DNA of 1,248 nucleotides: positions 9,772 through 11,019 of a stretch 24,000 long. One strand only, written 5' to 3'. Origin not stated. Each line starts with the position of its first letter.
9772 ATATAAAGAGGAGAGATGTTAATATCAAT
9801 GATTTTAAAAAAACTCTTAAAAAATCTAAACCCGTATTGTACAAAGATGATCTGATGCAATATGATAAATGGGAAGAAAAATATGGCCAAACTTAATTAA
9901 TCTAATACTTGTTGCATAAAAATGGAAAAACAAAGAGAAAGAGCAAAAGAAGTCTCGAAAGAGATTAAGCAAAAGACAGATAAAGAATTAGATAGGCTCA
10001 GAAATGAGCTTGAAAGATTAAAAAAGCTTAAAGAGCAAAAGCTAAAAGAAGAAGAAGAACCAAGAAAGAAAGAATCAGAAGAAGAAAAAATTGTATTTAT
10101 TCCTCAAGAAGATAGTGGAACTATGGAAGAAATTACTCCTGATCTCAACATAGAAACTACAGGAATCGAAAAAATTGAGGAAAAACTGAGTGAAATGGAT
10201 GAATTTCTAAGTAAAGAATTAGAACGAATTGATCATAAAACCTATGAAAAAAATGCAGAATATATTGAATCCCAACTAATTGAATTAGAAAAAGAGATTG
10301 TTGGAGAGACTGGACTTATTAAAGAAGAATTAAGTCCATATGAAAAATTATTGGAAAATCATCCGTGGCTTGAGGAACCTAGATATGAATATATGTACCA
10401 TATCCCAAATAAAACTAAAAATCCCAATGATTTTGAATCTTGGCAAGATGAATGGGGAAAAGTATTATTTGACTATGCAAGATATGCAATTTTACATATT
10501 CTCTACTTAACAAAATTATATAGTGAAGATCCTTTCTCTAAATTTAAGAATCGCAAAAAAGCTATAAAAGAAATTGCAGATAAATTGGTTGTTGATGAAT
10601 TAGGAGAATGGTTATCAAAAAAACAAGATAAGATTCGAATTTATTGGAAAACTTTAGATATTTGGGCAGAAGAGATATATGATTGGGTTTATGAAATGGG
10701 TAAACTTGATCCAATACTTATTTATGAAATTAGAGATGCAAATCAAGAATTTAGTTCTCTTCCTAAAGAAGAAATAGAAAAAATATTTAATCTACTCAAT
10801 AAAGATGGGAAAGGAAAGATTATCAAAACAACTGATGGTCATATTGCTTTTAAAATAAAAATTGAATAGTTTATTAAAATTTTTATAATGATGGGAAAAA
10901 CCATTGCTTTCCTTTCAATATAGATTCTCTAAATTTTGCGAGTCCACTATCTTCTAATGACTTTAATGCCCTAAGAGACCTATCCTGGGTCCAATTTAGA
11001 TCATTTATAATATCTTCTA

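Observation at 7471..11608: Compact eukaryote-type ESCRT module: ESCRT-III, Vps4, Vps25-like and Vps22/36-like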

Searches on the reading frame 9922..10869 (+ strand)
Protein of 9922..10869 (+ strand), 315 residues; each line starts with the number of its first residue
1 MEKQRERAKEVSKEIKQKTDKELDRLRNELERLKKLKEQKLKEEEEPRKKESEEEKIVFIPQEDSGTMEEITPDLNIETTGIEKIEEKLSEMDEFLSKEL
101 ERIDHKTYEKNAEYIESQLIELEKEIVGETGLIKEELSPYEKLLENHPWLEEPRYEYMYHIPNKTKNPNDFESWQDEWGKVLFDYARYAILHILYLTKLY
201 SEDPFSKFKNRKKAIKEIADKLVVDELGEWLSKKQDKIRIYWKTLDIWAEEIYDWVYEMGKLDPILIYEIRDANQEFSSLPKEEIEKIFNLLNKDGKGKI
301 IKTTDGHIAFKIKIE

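Call 5: search_protein_families(library=pfam, proteins=[window:9922-10869:+], max_evalue=0.1)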
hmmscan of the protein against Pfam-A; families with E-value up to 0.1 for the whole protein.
window:9922-10869:+ (315 aa): 1 family
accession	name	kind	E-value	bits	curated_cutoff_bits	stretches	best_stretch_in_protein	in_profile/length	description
PF05871.18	ESCRT-II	-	1.4e-12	48.4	27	1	175-274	21-127/138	ESCRT-II complex subunit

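Call 18: search_solved_structures(query=window:9922-10869:+, max_evalue=10, show_alignments=2)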
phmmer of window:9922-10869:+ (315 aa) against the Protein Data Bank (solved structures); distinct sequences matched with E-value up to 10: 15.
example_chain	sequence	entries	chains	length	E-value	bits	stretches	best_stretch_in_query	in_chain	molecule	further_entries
9uyv_A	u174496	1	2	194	1.7e-51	178.5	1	120-313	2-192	ESCRT-II complex subunit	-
7pb9_A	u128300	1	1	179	1.1e-23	87.2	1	148-309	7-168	Tandem WH domains of Vps25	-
3cuq_C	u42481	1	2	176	2.5e-06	30.2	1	178-307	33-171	Vacuolar protein-sorting-associated protein 25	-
1u5t_C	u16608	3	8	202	0.00073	22.1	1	223-285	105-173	Hypothetical 23.6 kDa protein in YUH1-URA8 intergenic region | VPS25, YJR102C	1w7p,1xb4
1ykh_B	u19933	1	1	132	0.04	16.4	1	51-122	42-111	RNA polymerase II holoenzyme component SRB7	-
5oqm_n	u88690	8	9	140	0.04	16.4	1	51-122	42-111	Mediator of RNA polymerase II transcription subunit 21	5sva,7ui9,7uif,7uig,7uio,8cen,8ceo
1yke_B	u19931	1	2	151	0.045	16.2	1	51-122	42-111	RNA polymerase II holoenzyme component SRB7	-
6lnm_A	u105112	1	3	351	0.13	14.7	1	134-182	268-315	Peripheral plasma membrane protein CASK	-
8y68_A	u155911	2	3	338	0.13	14.7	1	134-182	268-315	Peripheral plasma membrane protein CASK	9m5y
6kmh_A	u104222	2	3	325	0.13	14.7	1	134-181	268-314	Peripheral plasma membrane protein CASK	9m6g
3c0g_A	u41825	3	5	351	0.13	14.7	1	134-182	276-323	Peripheral plasma membrane protein CASK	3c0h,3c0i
3mfr_A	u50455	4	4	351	0.13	14.7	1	134-182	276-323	Peripheral plasma membrane protein CASK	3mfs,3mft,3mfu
7oai_A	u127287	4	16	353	0.13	14.7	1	134-182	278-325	Peripheral plasma membrane protein CASK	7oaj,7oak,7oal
3tac_A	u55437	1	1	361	0.13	14.7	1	134-182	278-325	Peripheral plasma membrane protein CASK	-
3htu_A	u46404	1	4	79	0.15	14.5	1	246-307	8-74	Vacuolar protein-sorting-associated protein 25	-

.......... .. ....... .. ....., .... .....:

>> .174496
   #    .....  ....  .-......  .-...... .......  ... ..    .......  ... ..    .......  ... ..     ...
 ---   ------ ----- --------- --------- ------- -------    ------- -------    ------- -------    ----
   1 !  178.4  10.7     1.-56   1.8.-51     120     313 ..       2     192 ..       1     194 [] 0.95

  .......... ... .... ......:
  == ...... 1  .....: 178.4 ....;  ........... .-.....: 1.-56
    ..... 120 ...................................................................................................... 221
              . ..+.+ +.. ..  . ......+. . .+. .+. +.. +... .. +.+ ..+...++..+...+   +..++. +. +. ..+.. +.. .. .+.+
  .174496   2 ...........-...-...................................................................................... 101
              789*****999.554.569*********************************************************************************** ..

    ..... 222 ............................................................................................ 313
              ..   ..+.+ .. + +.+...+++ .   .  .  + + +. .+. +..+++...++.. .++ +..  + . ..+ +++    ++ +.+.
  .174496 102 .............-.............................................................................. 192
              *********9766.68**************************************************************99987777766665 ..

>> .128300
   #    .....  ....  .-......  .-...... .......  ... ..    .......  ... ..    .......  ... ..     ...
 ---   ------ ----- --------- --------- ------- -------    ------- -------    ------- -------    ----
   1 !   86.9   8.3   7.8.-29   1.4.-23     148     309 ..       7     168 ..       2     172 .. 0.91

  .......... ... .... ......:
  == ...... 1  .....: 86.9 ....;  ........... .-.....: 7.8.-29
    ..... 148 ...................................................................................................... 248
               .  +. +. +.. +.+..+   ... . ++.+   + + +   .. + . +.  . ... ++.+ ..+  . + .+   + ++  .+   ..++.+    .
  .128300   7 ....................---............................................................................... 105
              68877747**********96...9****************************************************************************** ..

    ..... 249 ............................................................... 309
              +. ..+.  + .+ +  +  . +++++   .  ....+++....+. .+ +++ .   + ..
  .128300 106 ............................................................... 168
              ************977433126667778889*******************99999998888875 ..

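Call 22: find_homologous_proteins(query=window:9922-10869:+, max_evalue=0.001)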
Query window:9922-10869:+ (315 aa): 430 proteins with E <= 0.001 among 5631 candidates; the best 120 are listed.
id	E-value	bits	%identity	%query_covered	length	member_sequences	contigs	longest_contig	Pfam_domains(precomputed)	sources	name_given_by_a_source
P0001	5.9e-197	671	100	100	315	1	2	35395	PF05871.19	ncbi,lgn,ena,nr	ncbi:MAG: hypothetical protein KGD63_13710 [Candidatus Lokiarchaeota archaeon]|nr:hypothetical prote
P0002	1.1e-152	526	79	100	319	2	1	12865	PF05871.19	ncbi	-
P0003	1.8e-149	515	78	100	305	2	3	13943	PF05871.19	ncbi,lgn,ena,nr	ncbi:MAG: hypothetical protein KGD57_08565 [Candidatus Lokiarchaeota archaeon]|nr:hypothetical prote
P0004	7.8e-140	484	73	100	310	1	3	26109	PF05871.19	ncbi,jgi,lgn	-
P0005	7.3e-124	431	65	100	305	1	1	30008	PF05871.19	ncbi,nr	ncbi:MAG: hypothetical protein GF317_03745 [Candidatus Lokiarchaeota archaeon]|nr:hypothetical prote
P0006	1.1e-122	427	65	100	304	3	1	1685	PF05871.19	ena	-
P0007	1.1e-121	424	67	100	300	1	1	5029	PF05871.19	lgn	-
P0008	4.2e-118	412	64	100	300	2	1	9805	PF05871.19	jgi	-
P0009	2.5e-117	410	64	100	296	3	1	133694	PF05871.19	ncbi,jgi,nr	ncbi:MAG: hypothetical protein BAJALOKI3v1_750022 [Promethearchaeota archaeon]|jgi:hypothetical prot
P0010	6.0e-113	395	58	99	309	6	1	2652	PF05871.19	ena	-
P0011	9.6e-113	395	62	100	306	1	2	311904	PF05871.19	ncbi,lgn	-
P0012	1.5e-111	391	59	100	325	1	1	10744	PF05871.19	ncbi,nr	ncbi:MAG: hypothetical protein BAJALOKI1v1_1400003 [Promethearchaeota archaeon]|nr:MAG: hypothetical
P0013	3.2e-111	390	58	100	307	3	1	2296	PF05871.19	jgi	jgi:hypothetical protein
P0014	6.4e-111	389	61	100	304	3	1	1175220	PF05871.19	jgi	jgi:hypothetical protein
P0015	2.6e-107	377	59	100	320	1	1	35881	PF05871.19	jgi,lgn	jgi:hypothetical protein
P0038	5.6e-95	336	53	100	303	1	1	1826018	PF05871.19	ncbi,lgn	-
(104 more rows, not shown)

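Call 27: find_encoding_contigs(protein=P0004, flank=10000, max_places=2)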
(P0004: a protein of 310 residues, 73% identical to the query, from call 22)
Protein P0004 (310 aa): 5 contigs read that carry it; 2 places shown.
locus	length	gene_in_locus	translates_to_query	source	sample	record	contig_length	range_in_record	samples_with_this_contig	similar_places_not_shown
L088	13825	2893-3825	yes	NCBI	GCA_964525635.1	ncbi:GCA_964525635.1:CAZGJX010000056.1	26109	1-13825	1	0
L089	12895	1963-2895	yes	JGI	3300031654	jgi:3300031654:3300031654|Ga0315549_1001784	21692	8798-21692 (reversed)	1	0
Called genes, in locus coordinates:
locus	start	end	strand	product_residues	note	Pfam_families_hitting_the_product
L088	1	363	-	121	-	?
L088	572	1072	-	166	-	PF03357:Snf7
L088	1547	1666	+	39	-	-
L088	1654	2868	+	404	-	PF04212:MIT, PF00004:AAA, PF17862:AAA_lid_3, PF09336:Vps4_C (weak)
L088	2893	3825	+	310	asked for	PF05871:ESCRT-II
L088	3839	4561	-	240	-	PF04157:EAP30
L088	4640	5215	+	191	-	PF03657:UPF0113 (weak)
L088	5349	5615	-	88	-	-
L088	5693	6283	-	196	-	PF03551:PadR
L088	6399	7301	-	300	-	PF17125:Methyltr_RsmF_N, PF22458:RsmF-B_ferredox, PF01189:Methyltr_RsmB-F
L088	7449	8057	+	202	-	PF01928:CYTH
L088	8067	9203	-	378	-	PF00483:NTP_transferase, PF12804:NTP_transf_3, PF25084:LbH_EIF2B, PF00132:Hexapep (weak), PF25087:GMPPB_C, PF24894:Hexapep_GlmU (weak)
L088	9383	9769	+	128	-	-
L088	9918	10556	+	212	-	PF13483:Lactamase_B_3, PF12706:Lactamase_B_2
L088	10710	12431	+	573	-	PF00343:Phosphorylase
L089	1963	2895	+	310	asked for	PF05871:ESCRT-II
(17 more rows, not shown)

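Call 28: find_encoding_contigs(protein=P0014, flank=10000, max_places=1)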
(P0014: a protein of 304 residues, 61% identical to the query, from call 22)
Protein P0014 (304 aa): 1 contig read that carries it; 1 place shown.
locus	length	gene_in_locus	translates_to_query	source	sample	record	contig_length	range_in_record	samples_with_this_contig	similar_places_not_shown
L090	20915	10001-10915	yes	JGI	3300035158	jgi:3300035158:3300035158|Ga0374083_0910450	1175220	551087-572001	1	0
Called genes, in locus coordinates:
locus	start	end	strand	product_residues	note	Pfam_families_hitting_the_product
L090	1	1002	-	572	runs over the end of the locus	PF01979:Amidohydro_1, PF07969:Amidohydro_3 (faint), PF13382:Adenine_deam_C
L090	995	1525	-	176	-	PF00156:Pribosyltran, PF14681:UPRTase (faint)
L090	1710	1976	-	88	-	-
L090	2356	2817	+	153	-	-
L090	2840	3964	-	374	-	PF13469:Sulfotransfer_3, PF17784:Sulfotransfer_4 (weak)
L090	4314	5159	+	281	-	-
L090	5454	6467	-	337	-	PF00294:PfkB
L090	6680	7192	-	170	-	PF24460:DUF7575 (weak), PF13240:Zn_Ribbon_1 (weak), PF13248:Zn_ribbon_3 (weak)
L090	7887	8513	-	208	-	PF03357:Snf7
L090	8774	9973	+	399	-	PF04212:MIT, PF05496:RuvB_N (weak), PF00004:AAA, PF17862:AAA_lid_3, PF09336:Vps4_C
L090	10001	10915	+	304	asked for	PF05871:ESCRT-II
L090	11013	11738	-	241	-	PF04157:EAP30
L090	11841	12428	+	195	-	PF03657:UPF0113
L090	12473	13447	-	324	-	PF17125:Methyltr_RsmF_N (weak), PF22458:RsmF-B_ferredox, PF01189:Methyltr_RsmB-F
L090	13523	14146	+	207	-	PF01928:CYTH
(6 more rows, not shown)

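Call 29: find_encoding_contigs(protein=P0038, flank=10000, max_places=1)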
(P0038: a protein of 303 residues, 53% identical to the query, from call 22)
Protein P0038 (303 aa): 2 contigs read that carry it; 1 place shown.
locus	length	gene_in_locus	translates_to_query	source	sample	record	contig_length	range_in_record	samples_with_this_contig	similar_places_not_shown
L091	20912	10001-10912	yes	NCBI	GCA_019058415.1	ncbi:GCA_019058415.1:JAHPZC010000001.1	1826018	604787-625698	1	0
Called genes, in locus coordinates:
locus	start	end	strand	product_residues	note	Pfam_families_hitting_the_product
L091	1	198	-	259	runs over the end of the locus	PF00731:AIRC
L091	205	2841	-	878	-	PF02838:Glyco_hydro_20b, PF00728:Glyco_hydro_20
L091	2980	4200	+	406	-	PF00162:PGK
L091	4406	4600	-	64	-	-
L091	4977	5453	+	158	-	-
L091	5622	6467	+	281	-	-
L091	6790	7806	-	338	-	PF00294:PfkB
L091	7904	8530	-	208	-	PF03357:Snf7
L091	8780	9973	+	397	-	PF04212:MIT, PF05496:RuvB_N (faint), PF00004:AAA, PF17862:AAA_lid_3, PF09336:Vps4_C (weak)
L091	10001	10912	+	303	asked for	PF05871:ESCRT-II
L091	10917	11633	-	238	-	PF04157:EAP30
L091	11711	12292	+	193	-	PF03657:UPF0113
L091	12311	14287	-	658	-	-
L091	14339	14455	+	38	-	-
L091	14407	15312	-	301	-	PF17125:Methyltr_RsmF_N, PF22458:RsmF-B_ferredox, PF01189:Methyltr_RsmB-F, PF13847:Methyltransf_31 (weak)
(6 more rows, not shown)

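Call 32: find_encoding_contigs(protein=P0003, flank=10000, max_places=3)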
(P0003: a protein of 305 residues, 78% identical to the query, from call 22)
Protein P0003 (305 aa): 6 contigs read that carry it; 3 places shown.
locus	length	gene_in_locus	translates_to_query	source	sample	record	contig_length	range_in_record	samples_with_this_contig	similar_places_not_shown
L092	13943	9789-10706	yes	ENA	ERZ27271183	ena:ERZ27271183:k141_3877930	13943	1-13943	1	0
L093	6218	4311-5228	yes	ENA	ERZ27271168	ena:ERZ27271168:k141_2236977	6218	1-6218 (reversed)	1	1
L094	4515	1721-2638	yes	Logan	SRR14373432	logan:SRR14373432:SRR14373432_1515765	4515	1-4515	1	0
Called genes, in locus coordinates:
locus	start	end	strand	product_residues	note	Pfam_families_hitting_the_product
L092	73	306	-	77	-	-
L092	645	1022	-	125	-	PF13240:Zn_Ribbon_1 (weak)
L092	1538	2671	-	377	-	-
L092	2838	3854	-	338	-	PF00294:PfkB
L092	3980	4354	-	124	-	-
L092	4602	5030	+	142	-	PF20020:DUF6431 (weak)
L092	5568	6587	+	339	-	PF01699:Na_Ca_ex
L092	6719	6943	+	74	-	PF00194:Carb_anhydrase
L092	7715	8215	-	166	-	PF03357:Snf7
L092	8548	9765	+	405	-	PF04212:MIT, PF00004:AAA, PF17862:AAA_lid_3, PF09336:Vps4_C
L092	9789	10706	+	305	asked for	PF05871:ESCRT-II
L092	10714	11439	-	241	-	PF04157:EAP30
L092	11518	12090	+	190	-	PF17833:pre-PUA_NIP7 (weak), PF03657:UPF0113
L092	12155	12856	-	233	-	PF13483:Lactamase_B_3, PF12706:Lactamase_B_2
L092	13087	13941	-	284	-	?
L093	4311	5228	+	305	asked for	PF05871:ESCRT-II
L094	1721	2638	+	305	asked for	PF05871:ESCRT-II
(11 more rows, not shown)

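Call 41: search_protein_families(library=ncbifam, proteins=[window:9922-10869:+], max_evalue=0.1)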
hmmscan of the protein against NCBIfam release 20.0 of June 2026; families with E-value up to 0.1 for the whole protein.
window:9922-10869:+ (315 aa): 0 families

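Call 61: predict_structure(alignment_id=A3)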
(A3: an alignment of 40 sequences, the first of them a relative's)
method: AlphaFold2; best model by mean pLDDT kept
length: 315 residues; sequences in the alignment: 40
mean_pLDDT: 73.6   pTM: 0.51
mean pLDDT of the five models: 73.6, 72.1, 71.2, 69.0, 59.1
residues with pLDDT >= 90: 93; 70-90: 103; 50-70: 64; < 50: 55
segments of 3 or more residues with pLDDT < 50: 48-83, 102-105, 127-135
pLDDT, mean of each block of 10 residues (from residue 1): 52 62 75 78 58 38 30 30 57 60 48 63 51 57 89 91 93 95 86 87 91 95 93 90 89 89 84 84 90 91 83 80
secondary structure, 60 per line:
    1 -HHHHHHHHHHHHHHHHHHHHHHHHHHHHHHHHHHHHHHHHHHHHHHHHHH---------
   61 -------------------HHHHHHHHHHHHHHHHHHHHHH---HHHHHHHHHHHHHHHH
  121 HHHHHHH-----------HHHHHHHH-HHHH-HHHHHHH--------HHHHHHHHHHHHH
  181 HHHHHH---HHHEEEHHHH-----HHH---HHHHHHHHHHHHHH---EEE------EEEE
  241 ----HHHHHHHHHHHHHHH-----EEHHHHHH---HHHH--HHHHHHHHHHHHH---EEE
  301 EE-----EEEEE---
elements in order: H2-51 H80-101 H105-127 H139-146 H148-151 H153-159 H168-186 E193-195 H196-199 H211-224 E228-230 E237-240 H245-259 H267-272 H276-279 H282-294 E298-302 E308-312

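Call 65: fold_search(model_id=the predicted structure, library=pdb)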
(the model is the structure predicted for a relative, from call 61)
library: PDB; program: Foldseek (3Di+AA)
matches with E <= 10: 1185; with E <= 0.001: 6
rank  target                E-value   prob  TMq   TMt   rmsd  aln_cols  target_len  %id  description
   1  7pb9                  4.8e-12  1.00  0.40  0.65   4.3       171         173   30  Crystal structure of tandem WH domains of Vps25 from Odinarchaeota (released 2022-06-08)
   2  3cuq_C                2.0e-07  1.00  0.43  0.73   3.0       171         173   19  Integrated structural and functional model of the human ESCRT-II complex (released 2008-11-04)
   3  1xb4_A                2.3e-06  1.00  0.42  0.68   3.7       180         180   20  Crystal structure of subunit VPS25 of the endosomal trafficking complex ESCRT-II (released 2005-03-22)
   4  1xb4_B                3.4e-06  1.00  0.42  0.69   3.7       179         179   20  Crystal structure of subunit VPS25 of the endosomal trafficking complex ESCRT-II (released 2005-03-22)
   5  1xb4_C                1.7e-05  1.00  0.42  0.68   3.7       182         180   20  Crystal structure of subunit VPS25 of the endosomal trafficking complex ESCRT-II (released 2005-03-22)
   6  1w7p_B                1.2e-04  1.00  0.39  0.64   4.6       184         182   18  The crystal structure of endosomal complex ESCRT-II (VPS22/VPS25/VPS36) (released 2004-09-29)
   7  2zme_B                1.7e-03  0.99  0.27  0.36  18.7       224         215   11  Integrated structural and functional model of the human ESCRT-II complex (released 2008-11-04)
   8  3cuq_B                2.6e-03  0.99  0.26  0.36  16.3       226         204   12  Integrated structural and functional model of the human ESCRT-II complex (released 2008-11-04)
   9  3cuq_A                8.2e-03  0.94  0.20  0.27  13.8       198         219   11  Integrated structural and functional model of the human ESCRT-II complex (released 2008-11-04)
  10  8iue_P                1.5e-02  0.98  0.21  0.22  11.1       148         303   18  RNA polymerase III pre-initiation complex melting complex 1 (released 2023-05-24)
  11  1w7p_D                1.5e-02  0.97  0.25  0.39   8.1       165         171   14  The crystal structure of endosomal complex ESCRT-II (VPS22/VPS25/VPS36) (released 2004-09-29)
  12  8cli_A                1.5e-02  0.91  0.17  0.10  19.2       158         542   14  TFIIIC TauB-DNA monomer (released 2023-06-21)
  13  2zme_A                1.7e-02  0.80  0.20  0.27  20.5       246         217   11  Integrated structural and functional model of the human ESCRT-II complex (released 2008-11-04)
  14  5uuj                  1.9e-02  0.63  0.17  0.15  14.2       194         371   15  Streptomyces sahachiroi DNA glycosylase AlkZ (released 2017-04-12)
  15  3key                  2.1e-02  0.90  0.20  0.31  11.1       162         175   12  Crystal structure of S. cerevisiae Stn1 C-terminal (released 2009-12-22)
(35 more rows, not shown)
